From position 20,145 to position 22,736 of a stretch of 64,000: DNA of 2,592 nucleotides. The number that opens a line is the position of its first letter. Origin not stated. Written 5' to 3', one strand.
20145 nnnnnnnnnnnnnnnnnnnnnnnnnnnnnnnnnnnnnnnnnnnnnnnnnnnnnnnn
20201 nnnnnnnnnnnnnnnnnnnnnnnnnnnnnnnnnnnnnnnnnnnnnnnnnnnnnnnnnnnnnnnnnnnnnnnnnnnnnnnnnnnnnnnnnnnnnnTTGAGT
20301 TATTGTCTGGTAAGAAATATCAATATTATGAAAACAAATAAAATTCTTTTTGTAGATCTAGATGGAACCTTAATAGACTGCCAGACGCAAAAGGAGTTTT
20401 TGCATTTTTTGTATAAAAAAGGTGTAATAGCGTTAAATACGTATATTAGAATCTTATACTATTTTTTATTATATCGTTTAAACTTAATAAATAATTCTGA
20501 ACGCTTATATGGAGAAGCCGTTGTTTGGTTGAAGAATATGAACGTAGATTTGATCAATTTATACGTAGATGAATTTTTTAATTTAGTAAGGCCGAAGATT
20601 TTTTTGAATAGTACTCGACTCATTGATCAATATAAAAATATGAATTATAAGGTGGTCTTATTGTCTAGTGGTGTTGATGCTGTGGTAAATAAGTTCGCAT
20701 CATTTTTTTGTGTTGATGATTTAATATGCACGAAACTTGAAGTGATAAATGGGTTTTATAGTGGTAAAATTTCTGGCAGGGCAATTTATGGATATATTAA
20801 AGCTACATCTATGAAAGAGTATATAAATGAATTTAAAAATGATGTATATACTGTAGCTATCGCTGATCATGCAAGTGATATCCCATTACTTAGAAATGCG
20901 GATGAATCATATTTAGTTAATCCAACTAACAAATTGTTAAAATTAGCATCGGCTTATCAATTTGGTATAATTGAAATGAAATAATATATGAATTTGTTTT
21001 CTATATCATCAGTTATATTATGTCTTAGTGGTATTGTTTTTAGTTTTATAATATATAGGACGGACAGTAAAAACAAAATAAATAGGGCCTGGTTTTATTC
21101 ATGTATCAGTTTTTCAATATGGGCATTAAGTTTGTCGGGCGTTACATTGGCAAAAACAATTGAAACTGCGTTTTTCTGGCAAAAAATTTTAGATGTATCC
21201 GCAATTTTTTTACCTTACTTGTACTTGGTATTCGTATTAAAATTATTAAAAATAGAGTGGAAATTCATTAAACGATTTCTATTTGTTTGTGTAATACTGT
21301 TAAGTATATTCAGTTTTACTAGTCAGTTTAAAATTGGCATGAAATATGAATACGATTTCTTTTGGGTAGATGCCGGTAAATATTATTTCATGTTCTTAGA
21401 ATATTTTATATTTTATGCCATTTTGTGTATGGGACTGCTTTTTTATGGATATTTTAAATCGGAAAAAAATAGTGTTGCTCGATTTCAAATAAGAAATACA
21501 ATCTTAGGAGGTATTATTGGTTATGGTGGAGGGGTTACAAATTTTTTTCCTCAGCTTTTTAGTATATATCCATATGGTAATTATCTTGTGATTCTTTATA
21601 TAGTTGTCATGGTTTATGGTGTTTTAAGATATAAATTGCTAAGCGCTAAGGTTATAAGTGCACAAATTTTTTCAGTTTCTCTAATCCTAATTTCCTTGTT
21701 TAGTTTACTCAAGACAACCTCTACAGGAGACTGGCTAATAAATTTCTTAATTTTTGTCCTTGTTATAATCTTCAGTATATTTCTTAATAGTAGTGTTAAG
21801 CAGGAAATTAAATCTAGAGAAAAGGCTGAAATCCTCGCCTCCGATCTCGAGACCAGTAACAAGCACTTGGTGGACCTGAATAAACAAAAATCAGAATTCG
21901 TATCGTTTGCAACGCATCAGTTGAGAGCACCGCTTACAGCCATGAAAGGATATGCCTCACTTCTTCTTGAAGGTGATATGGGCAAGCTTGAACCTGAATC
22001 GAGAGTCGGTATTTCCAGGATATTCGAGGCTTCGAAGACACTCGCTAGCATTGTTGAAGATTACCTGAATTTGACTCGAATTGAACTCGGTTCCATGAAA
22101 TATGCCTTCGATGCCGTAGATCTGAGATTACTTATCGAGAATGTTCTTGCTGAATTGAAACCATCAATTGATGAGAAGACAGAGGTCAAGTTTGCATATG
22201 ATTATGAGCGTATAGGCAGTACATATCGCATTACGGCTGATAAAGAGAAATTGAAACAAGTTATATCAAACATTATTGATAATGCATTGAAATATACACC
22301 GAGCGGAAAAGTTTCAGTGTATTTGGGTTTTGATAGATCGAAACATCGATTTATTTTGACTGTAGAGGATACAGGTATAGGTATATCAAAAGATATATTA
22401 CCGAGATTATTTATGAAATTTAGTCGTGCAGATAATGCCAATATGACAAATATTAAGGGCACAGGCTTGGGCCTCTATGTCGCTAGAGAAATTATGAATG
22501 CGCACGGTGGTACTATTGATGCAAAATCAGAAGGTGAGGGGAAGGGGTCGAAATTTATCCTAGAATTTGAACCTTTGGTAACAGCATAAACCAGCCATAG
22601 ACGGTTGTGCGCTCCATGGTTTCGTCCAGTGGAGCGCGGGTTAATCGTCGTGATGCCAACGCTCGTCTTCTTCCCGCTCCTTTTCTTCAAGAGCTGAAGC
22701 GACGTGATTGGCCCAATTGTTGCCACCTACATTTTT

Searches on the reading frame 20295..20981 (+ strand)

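Call 17: search_protein_families(library=pfam, proteins=[window:20295-20981:+], max_evalue=0.001)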
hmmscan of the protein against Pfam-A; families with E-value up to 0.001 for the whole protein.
window:20295-20981:+ (229 aa): 2 families
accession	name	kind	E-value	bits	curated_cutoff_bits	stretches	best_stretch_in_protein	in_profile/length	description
PF12710.13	HAD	-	4e-23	83.3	27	1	19-200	2-189/189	haloacid dehalogenase-like hydrolase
PF00702.32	Hydrolase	-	0.00014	22.7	26.4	1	16-203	2-191/191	haloacid dehalogenase-like hydrolase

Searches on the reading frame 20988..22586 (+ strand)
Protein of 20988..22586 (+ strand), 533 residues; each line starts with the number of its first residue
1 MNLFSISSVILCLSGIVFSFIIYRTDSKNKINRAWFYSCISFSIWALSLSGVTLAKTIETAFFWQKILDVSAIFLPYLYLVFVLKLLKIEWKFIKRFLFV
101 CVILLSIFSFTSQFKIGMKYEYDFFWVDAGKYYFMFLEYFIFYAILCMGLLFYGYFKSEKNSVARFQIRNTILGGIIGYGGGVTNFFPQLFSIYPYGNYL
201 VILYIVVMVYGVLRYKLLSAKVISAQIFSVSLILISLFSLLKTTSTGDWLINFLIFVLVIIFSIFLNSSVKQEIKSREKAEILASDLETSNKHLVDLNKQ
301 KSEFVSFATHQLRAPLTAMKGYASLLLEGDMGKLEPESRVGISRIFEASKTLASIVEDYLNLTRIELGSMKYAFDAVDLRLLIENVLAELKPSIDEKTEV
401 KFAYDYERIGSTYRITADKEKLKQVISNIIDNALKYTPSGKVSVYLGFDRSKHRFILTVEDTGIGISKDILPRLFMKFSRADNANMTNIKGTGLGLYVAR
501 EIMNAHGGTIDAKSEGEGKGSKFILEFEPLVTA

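Call 3: search_protein_families(library=pfam, proteins=[window:20988-22586:+], max_evalue=1)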
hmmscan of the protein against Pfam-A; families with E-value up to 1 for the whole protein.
window:20988-22586:+ (533 aa): 8 families
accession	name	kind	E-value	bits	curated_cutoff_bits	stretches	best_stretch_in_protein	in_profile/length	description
PF02518.31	HATPase_c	-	1.5e-27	96.7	26.4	1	418-527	2-107/111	Histidine kinase-, DNA gyrase B-, and HSP90-like ATPase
PF00512.31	HisKA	-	4.2e-14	52.8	26.9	1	300-367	1-65/66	His Kinase A (phospho-acceptor) domain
PF16927.11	HisKA_7TM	-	6.2e-10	39.7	28.6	1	9-219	6-221/224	N-terminal 7TM region of histidine kinase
PF13589.12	HATPase_c_3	-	0.0032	17.9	25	1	422-499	3-80/137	Histidine kinase-, DNA gyrase B-, and HSP90-like ATPase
PF14501.12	HATPase_c_5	-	0.0061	16.9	22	1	422-515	6-91/102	GHKL domain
PF06127.16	Mpo1-like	-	0.026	15.1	24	1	20-167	8-74/95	2-hydroxy-palmitic acid dioxygenase Mpo1-like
PF13581.12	HATPase_c_2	-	0.061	13.8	27.4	1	426-506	40-112/127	Histidine kinase-like ATPase domain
PF07695.17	7TMR-DISM_7TM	-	0.15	12.4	29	1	12-110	12-112/205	7TM diverse intracellular signalling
